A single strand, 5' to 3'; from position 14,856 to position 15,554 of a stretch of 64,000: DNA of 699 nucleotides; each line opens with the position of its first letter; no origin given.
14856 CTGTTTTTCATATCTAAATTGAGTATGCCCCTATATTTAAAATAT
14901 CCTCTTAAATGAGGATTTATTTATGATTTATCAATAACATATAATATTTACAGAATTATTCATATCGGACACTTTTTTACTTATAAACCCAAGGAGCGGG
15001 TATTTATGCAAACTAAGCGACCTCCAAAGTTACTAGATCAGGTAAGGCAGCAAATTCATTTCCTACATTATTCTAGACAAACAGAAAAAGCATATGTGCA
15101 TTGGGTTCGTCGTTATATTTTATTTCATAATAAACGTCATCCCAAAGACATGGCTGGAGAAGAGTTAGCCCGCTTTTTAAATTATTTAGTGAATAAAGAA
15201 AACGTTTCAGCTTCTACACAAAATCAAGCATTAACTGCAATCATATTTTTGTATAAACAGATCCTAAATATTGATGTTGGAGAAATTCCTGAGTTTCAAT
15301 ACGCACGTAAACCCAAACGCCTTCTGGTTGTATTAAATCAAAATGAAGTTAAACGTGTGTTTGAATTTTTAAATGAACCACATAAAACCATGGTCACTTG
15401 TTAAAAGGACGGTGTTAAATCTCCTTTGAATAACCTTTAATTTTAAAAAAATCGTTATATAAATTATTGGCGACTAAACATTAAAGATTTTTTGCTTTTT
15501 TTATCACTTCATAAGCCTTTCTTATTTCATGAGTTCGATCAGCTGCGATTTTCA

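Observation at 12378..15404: Degenerate chromosomal integron: truncated intI, attI and three attC-bounded cassettes between trmH and djlA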

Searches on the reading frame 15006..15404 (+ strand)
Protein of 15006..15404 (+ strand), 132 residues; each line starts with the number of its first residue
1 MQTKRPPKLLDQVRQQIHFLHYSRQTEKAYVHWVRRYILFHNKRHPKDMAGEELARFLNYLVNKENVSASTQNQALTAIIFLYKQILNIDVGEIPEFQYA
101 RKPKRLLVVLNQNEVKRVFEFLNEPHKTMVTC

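Call 3: search_protein_families(library=pfam, proteins=[window:15006-15404:+], max_evalue=0.01)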
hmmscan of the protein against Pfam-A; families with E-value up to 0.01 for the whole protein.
window:15006-15404:+ (132 aa): 2 families
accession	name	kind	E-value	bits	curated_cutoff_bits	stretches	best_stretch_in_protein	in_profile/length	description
PF13495.12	Phage_int_SAM_4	-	5.2e-29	100.9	27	1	9-92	1-84/85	Phage integrase, N-terminal SAM-like domain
PF02899.23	Phage_int_SAM_1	-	0.0022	18.7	22.3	1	22-84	14-77/83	Phage integrase, N-terminal SAM-like domain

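Call 5: find_encoding_contigs(protein=window:15006-15404:+, flank=10000, max_places=6)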
Protein window:15006-15404:+ (132 aa): 12 contigs read that carry it; 6 places shown.
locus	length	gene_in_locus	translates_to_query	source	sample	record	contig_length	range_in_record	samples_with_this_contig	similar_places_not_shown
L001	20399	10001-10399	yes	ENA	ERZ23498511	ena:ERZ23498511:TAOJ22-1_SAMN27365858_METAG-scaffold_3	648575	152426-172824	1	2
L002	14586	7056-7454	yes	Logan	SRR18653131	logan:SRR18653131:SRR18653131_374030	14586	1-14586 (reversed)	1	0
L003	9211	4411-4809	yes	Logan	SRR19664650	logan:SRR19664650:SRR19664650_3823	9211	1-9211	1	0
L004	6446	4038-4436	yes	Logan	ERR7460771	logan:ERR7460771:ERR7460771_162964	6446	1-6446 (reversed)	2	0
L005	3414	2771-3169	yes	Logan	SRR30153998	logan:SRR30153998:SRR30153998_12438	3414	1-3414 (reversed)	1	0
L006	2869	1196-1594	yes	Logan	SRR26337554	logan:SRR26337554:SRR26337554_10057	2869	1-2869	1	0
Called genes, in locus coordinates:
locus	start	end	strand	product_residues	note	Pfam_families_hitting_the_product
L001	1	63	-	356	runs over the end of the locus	PF13717:Zn_ribbon_4 (weak), PF11906:DUF3426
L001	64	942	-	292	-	PF06325:PrmA, PF05175:MTS, PF13489:Methyltransf_23 (weak), PF03602:Cons_hypoth95 (weak), PF13847:Methyltransf_31, PF08241:Methyltransf_11 (weak), PF13649:Methyltransf_25 (weak)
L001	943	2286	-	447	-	PF00289:Biotin_carb_N, PF02655:ATP-grasp_3 (weak), PF02786:CPSase_L_D2, PF07478:Dala_Dala_lig_C, PF02222:ATP-grasp, PF02785:Biotin_carb_C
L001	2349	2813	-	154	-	PF00364:Biotin_lipoyl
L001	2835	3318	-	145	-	PF01220:DHquinase_II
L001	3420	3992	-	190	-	PF00578:AhpC-TSA, PF08534:Redoxin, PF00085:Thioredoxin, PF13905:Thioredoxin_8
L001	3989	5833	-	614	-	PF11412:DsbD_N, PF02683:DsbD_TM, PF13386:DsbD_2 (weak), PF00085:Thioredoxin, PF13098:Thioredoxin_2, PF13899:Thioredoxin_7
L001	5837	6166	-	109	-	PF03091:CutA1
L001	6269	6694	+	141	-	PF04186:FxsA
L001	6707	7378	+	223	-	PF00588:SpoU_methylase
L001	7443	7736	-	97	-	-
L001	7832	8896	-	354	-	PF10137:CAP12-PCTIR_TIR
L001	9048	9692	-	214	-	-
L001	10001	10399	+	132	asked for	PF13495:Phage_int_SAM_4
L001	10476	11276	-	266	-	PF04391:DUF533 (faint), PF27507:DjlA_TM, PF05099:TerB, PF00226:DnaJ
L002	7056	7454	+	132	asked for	PF13495:Phage_int_SAM_4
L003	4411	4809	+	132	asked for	PF13495:Phage_int_SAM_4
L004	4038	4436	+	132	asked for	PF13495:Phage_int_SAM_4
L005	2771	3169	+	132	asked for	PF13495:Phage_int_SAM_4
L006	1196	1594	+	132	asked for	PF13495:Phage_int_SAM_4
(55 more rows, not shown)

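Call 6: search_solved_structures(query=window:15006-15404:+, show_alignments=2)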
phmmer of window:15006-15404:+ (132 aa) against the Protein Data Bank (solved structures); distinct sequences matched with E-value up to 0.001: 2.
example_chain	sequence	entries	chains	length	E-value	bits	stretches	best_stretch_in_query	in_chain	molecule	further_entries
2a3v_A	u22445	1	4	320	1.5e-23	86.4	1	10-128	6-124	site-specific recombinase IntI4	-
5hxy_A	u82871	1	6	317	1.2e-05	28.6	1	22-122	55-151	Tyrosine recombinase XerA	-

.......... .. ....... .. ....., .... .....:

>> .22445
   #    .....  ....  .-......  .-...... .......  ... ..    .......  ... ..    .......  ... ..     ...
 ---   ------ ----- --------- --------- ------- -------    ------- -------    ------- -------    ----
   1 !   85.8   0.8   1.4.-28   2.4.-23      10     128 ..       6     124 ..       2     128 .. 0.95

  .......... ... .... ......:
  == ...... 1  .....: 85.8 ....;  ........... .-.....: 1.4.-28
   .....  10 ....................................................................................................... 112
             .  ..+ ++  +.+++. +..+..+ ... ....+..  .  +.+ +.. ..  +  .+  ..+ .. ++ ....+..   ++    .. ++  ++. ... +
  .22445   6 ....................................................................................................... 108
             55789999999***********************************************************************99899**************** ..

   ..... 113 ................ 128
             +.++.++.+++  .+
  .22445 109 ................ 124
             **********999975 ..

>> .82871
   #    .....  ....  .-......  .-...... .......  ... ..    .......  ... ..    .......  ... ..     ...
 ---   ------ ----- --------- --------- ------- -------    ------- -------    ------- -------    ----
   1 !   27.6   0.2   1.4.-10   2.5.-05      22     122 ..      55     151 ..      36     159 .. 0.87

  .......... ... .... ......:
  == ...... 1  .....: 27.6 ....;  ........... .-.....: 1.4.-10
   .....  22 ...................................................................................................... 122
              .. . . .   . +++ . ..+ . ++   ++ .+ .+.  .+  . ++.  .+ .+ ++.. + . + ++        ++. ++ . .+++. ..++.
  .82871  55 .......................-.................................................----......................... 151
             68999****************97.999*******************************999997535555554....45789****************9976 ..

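Call 8: find_homologous_proteins(query=window:15006-15404:+)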
Query window:15006-15404:+ (132 aa): 2021 proteins with E <= 0.001 among 2031 candidates; the best 120 are listed.
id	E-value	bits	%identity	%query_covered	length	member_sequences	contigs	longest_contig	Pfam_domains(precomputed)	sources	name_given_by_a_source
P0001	4.4e-63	229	76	98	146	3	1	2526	PF13495.13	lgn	-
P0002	1.2e-62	227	76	98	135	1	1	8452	PF13495.13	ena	-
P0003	9.8e-62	224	76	100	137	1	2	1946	PF13495.13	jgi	jgi:integrase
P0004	4.8e-61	222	100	77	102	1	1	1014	PF13495.13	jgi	jgi:site-specific recombinase XerD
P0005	9.3e-60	218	77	92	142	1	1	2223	PF13495.13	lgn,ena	-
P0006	5.4e-59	216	74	98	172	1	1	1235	PF13495.13,PF00589.28,PF02899.24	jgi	jgi:integrase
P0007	5.7e-59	215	75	98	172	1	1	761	PF13495.13,PF00589.28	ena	-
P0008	5.2e-54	199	77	87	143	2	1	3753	PF13495.13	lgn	-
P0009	4.6e-52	193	66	97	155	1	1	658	PF13495.13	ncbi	-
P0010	2.7e-49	184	77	80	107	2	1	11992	PF13495.13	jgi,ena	-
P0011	3.8e-49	184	76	80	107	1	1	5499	PF13495.13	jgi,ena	-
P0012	4.9e-49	183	69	86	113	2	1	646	PF13495.13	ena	-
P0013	6.9e-48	180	73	83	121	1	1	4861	PF13495.13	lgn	-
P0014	1.3e-46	176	62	98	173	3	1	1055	PF13495.13,PF00589.28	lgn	-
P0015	3.3e-46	174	62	95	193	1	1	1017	PF13495.13,PF00589.28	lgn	-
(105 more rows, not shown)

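Call 17: find_encoding_contigs(protein=P0002, flank=10000, max_places=3)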
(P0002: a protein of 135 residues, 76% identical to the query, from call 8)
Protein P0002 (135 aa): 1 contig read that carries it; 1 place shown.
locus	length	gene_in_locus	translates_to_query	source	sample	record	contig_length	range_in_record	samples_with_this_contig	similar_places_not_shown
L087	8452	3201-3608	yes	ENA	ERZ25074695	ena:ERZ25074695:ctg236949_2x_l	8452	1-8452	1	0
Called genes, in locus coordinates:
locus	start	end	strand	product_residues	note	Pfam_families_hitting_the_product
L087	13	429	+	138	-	PF01527:HTH_Tnp_1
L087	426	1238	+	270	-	PF13276:HTH_21, PF00665:rve, PF13683:rve_3, PF13333:rve_2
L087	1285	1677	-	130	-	-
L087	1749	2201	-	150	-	-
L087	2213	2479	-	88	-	-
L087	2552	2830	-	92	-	-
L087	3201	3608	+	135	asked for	PF13495:Phage_int_SAM_4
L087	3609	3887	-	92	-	-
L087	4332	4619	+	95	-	PF12112:DUF3579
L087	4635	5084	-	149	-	PF00571:CBS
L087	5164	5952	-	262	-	PF27507:DjlA_TM, PF05099:TerB, PF00226:DnaJ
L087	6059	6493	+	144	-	-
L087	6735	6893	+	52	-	-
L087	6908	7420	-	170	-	PF00300:His_Phos_1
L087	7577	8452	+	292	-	?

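Call 18: find_encoding_contigs(protein=P0010, flank=10000, max_places=3)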
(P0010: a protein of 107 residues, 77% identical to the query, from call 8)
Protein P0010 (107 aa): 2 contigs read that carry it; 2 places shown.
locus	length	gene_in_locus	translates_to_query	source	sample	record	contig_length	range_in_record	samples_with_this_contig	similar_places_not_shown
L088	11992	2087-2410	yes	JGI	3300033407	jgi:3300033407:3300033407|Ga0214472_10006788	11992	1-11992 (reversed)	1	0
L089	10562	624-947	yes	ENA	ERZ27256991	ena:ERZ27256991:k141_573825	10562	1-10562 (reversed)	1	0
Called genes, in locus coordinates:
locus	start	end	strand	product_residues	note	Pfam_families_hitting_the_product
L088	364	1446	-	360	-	PF04313:HSDR_N (weak)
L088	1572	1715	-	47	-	-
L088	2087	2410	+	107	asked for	PF13495:Phage_int_SAM_4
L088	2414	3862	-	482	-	PF02386:TrkH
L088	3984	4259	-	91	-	PF00542:Ribosomal_L12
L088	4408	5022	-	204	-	PF07027:DUF1318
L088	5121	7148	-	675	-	-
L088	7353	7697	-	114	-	-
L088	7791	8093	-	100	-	-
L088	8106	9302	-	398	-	-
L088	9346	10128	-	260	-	PF07044:DUF1329 (faint), PF17131:TP_0789-like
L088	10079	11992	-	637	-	?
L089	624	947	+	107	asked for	PF13495:Phage_int_SAM_4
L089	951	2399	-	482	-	PF02386:TrkH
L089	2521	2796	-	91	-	PF00542:Ribosomal_L12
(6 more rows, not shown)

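Call 22: find_encoding_contigs(protein=P0003, flank=5000, max_places=2)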
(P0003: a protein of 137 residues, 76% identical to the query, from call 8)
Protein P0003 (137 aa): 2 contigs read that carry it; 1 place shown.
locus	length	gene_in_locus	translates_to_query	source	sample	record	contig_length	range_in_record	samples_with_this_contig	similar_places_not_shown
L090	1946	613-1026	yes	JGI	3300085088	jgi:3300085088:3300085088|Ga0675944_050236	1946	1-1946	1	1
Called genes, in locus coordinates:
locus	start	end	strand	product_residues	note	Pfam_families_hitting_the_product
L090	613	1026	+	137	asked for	PF13495:Phage_int_SAM_4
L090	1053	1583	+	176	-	PF00589:Phage_integrase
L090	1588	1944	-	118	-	?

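Call 23: find_encoding_contigs(protein=P0008, flank=5000, max_places=2)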
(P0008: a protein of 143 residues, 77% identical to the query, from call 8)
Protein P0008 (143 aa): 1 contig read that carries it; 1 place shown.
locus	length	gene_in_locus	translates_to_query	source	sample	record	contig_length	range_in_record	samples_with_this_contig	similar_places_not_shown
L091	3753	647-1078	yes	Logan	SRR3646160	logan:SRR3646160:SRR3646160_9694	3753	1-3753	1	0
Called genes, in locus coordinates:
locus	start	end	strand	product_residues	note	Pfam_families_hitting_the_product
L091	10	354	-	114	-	-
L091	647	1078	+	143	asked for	PF13495:Phage_int_SAM_4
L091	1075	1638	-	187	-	PF00691:OmpA (weak)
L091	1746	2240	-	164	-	-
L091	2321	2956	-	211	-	-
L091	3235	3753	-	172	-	?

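Call 24: find_encoding_contigs(protein=P0005, flank=5000, max_places=2)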
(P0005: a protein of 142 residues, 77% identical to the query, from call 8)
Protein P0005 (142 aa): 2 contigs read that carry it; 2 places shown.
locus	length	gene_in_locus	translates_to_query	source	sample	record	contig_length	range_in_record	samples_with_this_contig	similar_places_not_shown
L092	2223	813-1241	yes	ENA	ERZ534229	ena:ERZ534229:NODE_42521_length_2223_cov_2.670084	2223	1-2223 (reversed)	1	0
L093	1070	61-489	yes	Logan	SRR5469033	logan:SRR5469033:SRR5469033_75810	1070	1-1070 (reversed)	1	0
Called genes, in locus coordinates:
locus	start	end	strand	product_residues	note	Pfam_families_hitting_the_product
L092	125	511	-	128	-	-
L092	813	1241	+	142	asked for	PF13495:Phage_int_SAM_4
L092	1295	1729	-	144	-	PF09832:DUF2059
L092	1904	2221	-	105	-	?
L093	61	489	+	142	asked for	PF13495:Phage_int_SAM_4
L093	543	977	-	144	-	PF09832:DUF2059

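Call 25: find_encoding_contigs(protein=P0001, flank=5000, max_places=2)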
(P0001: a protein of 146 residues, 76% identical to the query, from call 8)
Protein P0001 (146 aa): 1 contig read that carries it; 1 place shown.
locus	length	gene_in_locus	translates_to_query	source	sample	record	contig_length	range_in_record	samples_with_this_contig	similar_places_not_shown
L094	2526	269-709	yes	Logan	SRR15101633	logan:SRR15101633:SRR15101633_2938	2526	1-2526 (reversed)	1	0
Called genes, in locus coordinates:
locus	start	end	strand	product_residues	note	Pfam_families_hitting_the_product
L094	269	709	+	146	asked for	PF13495:Phage_int_SAM_4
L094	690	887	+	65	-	-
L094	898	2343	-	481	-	PF00929:RNase_T, PF08411:ExoI_SH3, PF26016:ExoI_C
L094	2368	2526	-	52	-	?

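Call 26: search_protein_families(library=padloc, proteins=[window:15006-15404:+], max_evalue=0.01)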
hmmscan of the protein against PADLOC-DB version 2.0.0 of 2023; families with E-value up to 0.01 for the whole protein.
window:15006-15404:+ (132 aa): 0 families

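Call 27: search_protein_families(library=ncbifam, proteins=[window:15006-15404:+], max_evalue=0.01)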
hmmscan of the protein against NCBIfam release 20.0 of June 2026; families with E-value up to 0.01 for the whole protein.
window:15006-15404:+ (132 aa): 6 families
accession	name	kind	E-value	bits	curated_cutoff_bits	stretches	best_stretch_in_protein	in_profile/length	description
TIGR02249.1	integrase_gron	subfamily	5.2e-38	131.2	265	1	9-129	1-121/315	integron integrase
NF011946.0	PRK15417.1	equivalog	6.4e-33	114.3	435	1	5-128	12-135/337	integron integrase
NF040815.2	recomb_XerA_Arch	equivalog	1.8e-10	40.8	220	1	16-129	6-116/263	site-specific tyrosine recombinase/integron integrase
TIGR02225.1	recomb_XerD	equivalog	0.00075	18.9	329.6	1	22-125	13-119/290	site-specific tyrosine recombinase XerD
TIGR02224.1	recomb_XerC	equivalog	0.0038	16.6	335.15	1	21-125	12-122/295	tyrosine recombinase XerC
NF002331.0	PRK01287.1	subfamily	0.0081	15.1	371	1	20-120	40-152/365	site-specific tyrosine recombinase XerC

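Call 56: find_related_loci(query=window:15006-15404:+, collection=metagenome_contigs, flank=6000)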
Query window:15006-15404:+ (132 aa) in metagenome_contigs; peptide patterns used: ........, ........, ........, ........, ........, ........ (x = any residue, [..] = any of these).
600 stretches matched a pattern (row limit reached: there are more); 400 encode a relative of the query (tblastn E <= 1e-3); the best 80 are kept; 80 distinct loci.
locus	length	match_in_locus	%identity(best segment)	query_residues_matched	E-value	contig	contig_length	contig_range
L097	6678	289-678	82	1-130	6e-73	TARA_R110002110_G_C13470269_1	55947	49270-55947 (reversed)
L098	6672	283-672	81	1-130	8e-72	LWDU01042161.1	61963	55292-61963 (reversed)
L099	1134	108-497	73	1-130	2e-70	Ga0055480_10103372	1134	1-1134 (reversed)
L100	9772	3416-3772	81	12-130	2e-65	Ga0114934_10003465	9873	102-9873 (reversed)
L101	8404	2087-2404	77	1-106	2e-55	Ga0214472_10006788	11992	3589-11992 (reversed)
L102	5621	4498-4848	58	7-123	2e-43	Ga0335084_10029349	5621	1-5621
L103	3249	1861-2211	58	7-123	2e-43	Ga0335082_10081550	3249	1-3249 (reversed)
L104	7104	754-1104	58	7-123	3e-43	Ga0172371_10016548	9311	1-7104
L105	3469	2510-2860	57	7-123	2e-42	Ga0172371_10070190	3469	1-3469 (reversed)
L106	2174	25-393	56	1-123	2e-42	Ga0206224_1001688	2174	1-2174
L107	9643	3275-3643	54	1-123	4e-42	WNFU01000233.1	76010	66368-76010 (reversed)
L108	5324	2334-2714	55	3-129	5e-42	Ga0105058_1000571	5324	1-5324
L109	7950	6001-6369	54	1-123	7e-42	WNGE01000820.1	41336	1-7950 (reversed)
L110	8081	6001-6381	55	3-129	6e-42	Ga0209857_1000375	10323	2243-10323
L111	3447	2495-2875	55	3-129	5e-42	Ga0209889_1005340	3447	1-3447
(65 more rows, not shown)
